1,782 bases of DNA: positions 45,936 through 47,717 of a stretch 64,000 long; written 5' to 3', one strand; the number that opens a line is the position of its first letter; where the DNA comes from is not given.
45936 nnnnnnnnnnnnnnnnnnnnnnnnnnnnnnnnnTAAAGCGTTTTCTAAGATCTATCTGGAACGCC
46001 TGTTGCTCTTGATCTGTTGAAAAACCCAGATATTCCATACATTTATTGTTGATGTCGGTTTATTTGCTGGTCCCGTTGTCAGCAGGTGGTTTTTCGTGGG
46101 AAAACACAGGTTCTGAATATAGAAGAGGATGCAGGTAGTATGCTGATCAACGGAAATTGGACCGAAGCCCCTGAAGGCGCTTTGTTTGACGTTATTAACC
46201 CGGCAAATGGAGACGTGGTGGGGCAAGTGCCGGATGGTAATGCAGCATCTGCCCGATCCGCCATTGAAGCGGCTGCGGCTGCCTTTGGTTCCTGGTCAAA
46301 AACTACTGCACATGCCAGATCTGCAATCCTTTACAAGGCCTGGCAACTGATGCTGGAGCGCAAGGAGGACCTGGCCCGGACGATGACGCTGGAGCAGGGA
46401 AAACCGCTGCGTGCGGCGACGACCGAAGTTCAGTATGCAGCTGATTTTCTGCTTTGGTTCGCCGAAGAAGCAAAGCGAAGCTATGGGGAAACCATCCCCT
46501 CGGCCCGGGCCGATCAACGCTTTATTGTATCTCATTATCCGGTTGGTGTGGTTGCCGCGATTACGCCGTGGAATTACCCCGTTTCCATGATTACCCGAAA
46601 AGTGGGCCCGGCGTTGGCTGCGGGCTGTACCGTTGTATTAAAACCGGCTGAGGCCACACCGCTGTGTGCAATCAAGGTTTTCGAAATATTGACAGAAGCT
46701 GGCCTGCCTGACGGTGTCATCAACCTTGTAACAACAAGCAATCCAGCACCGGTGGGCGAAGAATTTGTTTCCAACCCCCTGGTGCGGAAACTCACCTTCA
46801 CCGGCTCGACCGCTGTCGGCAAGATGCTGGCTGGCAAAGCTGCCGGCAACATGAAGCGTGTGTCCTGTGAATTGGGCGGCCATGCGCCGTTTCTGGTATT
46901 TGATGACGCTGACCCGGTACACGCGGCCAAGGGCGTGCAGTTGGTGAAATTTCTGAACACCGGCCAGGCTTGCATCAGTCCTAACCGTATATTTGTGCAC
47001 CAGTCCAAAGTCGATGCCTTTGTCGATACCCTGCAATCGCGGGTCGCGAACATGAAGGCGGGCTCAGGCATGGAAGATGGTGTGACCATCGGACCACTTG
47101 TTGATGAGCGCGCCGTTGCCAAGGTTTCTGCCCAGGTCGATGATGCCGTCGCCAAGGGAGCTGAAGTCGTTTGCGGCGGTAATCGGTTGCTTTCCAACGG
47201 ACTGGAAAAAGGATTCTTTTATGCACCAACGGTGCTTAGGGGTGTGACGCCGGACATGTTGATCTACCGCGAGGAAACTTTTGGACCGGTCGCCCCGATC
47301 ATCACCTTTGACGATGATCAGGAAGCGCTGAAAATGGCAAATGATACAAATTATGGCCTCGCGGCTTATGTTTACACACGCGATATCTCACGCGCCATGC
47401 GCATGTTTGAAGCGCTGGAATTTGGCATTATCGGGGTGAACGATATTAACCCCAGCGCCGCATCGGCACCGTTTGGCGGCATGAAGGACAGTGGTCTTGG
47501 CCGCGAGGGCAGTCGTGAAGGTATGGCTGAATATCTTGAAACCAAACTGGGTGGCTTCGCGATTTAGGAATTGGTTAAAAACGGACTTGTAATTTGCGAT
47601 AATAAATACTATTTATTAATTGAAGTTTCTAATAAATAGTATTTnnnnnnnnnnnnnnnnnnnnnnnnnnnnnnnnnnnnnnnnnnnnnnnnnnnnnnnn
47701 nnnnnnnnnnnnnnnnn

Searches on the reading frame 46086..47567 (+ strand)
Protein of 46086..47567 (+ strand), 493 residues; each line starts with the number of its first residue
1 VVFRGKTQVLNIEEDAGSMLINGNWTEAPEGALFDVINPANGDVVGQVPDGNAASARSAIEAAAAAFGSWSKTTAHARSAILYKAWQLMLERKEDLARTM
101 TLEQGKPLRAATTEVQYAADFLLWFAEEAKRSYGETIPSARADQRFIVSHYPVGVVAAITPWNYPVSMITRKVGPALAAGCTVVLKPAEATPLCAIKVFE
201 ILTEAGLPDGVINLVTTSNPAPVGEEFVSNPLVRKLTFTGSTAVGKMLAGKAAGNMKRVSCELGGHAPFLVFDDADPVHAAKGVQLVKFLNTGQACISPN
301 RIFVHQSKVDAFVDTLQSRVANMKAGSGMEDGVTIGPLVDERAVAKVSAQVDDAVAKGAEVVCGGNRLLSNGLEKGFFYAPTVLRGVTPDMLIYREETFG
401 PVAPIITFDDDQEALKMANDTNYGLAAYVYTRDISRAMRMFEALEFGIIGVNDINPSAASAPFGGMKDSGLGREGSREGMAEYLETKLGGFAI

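Call 21: search_protein_families(library=ncbifam, proteins=[window:46086-47567:+], max_evalue=0.00001)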
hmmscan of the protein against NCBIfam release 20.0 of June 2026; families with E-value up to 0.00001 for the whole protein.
window:46086-47567:+ (493 aa): 43 families (the best 25 are shown)
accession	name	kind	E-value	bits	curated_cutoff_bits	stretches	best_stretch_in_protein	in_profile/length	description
TIGR01780.1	SSADH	subfamily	3.6e-181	602.9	646.35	1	36-487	1-448/448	succinate-semialdehyde dehydrogenase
NF008415.0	PRK11241.1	equivalog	2.1e-173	577.5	828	1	19-487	13-476/482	NADP-dependent succinate-semialdehyde dehydrogenase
TIGR01804.1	BADH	equivalog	1.8e-135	452.1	668.6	1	21-487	2-467/467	betaine-aldehyde dehydrogenase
NF009725.0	PRK13252.1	equivalog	3.3e-129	431.5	593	1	18-487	8-475/488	betaine-aldehyde dehydrogenase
NF010000.0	PRK13473.1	subfamily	8.4e-129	430.3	615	1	18-487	4-468/475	aminobutyraldehyde dehydrogenase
TIGR02299.1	HpaE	equivalog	5.5e-127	424.3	638.35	1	19-487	3-472/488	5-carboxymethyl-2-hydroxymuconate semialdehyde dehydrogenase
NF040648.1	lactal_redase_Meth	equivalog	2.7e-122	409.1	650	1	19-488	1-459/463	lactaldehyde dehydrogenase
NF007497.0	PRK10090.1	equivalog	6.4e-121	404.4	500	1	18-487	8-473/480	aldehyde dehydrogenase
NF006916.0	PRK09407.1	equivalog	2e-119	399.6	521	1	31-487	33-488/526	succinic semialdehyde dehydrogenase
NF052305.1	DioxValDhHalo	equivalog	2.8e-119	399.2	750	1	20-481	8-471/483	2,5-dioxovalerate dehydrogenase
NF045735.1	PaDhStyDPseudo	equivalog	6.8e-118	394.4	850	1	18-487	4-477/483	phenylacetaldehyde dehydrogenase StyD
NF042993.1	AlphKGSA_gudD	equivalog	9e-116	387.4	770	1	20-471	7-459/481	alpha-ketoglutaric semialdehyde dehydrogenase GucD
NF040792.1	glyc_ald_dh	equivalog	1.4e-106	357.3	760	1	19-487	3-469/488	D-glyceraldehyde dehydrogenase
NF045736.1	PaDhStyDRhodo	equivalog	3.5e-106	355.6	800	1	18-485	4-471/479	phenylacetaldehyde dehydrogenase StyD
TIGR03216.1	OH_muco_semi_DH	equivalog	3.6e-104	349.1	693.25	1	20-486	4-474/481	2-hydroxymuconic semialdehyde dehydrogenase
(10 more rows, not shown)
